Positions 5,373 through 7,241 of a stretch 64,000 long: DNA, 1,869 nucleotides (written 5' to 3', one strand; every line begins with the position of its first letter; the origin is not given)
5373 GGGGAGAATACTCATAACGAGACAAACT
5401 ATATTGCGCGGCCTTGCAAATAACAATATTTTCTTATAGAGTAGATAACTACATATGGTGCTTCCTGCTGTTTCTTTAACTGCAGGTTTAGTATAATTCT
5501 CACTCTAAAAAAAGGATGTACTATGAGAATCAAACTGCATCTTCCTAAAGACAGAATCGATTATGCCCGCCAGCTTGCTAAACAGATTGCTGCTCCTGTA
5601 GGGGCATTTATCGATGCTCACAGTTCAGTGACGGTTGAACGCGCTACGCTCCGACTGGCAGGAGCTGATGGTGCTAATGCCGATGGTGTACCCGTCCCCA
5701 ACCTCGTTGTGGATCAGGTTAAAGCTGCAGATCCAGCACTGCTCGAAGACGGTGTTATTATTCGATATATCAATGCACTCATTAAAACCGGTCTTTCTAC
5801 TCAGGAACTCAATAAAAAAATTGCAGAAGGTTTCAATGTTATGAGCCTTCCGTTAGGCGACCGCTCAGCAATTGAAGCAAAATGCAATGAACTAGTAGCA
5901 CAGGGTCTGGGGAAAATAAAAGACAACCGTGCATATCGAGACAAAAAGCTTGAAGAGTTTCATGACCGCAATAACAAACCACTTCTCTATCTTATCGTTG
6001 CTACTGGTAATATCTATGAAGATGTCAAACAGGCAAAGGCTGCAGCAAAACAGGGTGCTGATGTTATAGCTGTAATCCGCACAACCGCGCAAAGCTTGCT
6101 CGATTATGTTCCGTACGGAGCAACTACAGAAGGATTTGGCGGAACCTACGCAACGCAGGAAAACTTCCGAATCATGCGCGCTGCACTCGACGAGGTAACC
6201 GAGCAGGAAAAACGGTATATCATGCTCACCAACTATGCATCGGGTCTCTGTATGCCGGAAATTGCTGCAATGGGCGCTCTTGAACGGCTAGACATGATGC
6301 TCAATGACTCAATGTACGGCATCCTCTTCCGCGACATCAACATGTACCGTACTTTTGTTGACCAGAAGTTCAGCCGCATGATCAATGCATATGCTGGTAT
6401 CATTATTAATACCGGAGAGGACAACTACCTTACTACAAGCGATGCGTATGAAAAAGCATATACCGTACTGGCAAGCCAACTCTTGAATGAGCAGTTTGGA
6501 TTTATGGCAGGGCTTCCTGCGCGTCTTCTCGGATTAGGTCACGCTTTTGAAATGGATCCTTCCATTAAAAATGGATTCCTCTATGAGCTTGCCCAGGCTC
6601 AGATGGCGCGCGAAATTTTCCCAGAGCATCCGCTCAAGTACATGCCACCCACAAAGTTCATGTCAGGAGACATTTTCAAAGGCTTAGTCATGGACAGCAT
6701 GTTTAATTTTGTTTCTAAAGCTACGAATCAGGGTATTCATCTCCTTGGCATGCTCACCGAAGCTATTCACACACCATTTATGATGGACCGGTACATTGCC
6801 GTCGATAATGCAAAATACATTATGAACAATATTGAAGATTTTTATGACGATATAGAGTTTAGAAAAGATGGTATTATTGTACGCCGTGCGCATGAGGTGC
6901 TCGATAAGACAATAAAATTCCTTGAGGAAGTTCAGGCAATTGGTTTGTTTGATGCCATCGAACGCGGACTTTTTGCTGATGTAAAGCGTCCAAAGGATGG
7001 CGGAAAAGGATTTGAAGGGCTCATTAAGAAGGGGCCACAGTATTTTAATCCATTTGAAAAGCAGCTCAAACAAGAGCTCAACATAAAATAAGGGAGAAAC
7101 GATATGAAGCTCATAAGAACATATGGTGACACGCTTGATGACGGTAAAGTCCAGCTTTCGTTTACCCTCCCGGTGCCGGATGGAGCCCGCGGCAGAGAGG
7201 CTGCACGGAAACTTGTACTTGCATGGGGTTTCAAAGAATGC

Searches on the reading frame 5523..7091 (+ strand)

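Call 41: search_protein_families(library=pfam, proteins=[window:5523-7091:+], max_evalue=0.00001)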
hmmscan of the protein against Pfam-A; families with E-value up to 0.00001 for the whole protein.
window:5523-7091:+ (522 aa): 1 family
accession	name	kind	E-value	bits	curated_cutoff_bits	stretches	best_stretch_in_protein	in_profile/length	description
PF09043.17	Lys-AminoMut_A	-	4.4e-248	824.2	25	1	5-512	1-506/508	D-Lysine 5,6-aminomutase TIM-barrel domain of alpha subunit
